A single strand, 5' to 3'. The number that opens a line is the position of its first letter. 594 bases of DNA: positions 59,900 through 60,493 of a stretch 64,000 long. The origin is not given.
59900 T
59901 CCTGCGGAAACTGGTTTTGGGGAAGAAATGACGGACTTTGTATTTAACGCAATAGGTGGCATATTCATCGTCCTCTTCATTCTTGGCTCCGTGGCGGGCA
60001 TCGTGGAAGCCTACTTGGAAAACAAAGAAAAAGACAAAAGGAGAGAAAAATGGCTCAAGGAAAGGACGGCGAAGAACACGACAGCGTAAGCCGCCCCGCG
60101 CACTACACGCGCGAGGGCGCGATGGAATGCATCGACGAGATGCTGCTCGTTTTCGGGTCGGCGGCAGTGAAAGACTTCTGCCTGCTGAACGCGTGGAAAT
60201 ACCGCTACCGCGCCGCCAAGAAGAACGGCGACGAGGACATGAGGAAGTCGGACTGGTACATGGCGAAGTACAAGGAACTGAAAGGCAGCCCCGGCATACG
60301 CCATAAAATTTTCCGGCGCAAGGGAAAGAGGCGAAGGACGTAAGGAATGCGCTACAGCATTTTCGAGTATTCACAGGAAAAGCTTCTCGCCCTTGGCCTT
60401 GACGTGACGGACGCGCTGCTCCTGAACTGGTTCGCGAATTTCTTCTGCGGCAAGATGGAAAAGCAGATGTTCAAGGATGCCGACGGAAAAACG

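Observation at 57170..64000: Compositionally foreign plasmid/phage-like replicon module next to the rnf operon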

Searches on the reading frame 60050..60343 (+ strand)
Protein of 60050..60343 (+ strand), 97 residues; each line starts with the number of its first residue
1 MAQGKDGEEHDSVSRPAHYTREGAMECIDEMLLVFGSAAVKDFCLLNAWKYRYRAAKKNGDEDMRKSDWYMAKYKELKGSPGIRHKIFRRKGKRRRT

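Call 5: search_protein_families(library=pfam, proteins=[window:60050-60343:+], max_evalue=0.01)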
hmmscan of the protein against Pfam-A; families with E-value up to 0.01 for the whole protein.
window:60050-60343:+ (97 aa): 1 family
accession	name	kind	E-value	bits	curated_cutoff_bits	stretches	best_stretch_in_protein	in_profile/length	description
PF11753.13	DUF3310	-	3e-13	50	24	1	13-71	1-59/60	Protein of unknwon function (DUF3310)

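Call 6: search_protein_families(library=phrogs, proteins=[window:60050-60343:+], max_evalue=0.01)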
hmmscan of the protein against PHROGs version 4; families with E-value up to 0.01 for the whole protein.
window:60050-60343:+ (97 aa): 16 families
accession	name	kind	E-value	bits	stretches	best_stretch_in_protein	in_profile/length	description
phrog_1689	-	other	5.4e-17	63.5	1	8-77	162-233/243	nucleotide kinase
phrog_236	-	other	5.6e-17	63.5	1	8-80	236-307/431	nucleotide kinase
phrog_4943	-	unknown function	1.3e-13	52.8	1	7-79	85-160/166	-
phrog_2585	-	other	1.5e-11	46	1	5-79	90-168/175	nucleotide kinase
phrog_11324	-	other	3.9e-11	44.7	1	9-80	7-73/139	nucleotide kinase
phrog_23238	-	unknown function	1.1e-08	36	1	10-76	125-191/196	-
phrog_4472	-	other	3.1e-08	34.5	1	5-77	6-76/100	nucleotide kinase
phrog_4824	-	unknown function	6.8e-08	33.6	1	13-75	6-60/128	-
phrog_4897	-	other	3.9e-07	31.4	1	6-71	108-173/186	kinase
phrog_32366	-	unknown function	1.3e-06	29.4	1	9-72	5-63/170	-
phrog_1225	-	unknown function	2.1e-05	26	1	15-79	11-78/178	-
phrog_2781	-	unknown function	3.8e-05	24.9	1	6-71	170-237/253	-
phrog_18538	-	unknown function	0.00011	23.2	1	10-74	2-67/159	-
phrog_26005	-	unknown function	0.00021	21.8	1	8-79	239-308/310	-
phrog_5839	-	unknown function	0.00033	21.7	1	38-81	25-70/128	-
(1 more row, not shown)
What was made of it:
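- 60050..60343 (+): DUF3310 protein, 97 aa. Pfam DUF3310 3e-13; PHROG families labelled nucleotide kinase, C-terminal part (calls 5, 6).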

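Call 108: search_protein_families(library=ncbifam, proteins=[window:60050-60343:+], max_evalue=0.01)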
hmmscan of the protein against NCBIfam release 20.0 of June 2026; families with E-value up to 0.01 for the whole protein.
window:60050-60343:+ (97 aa): 0 families
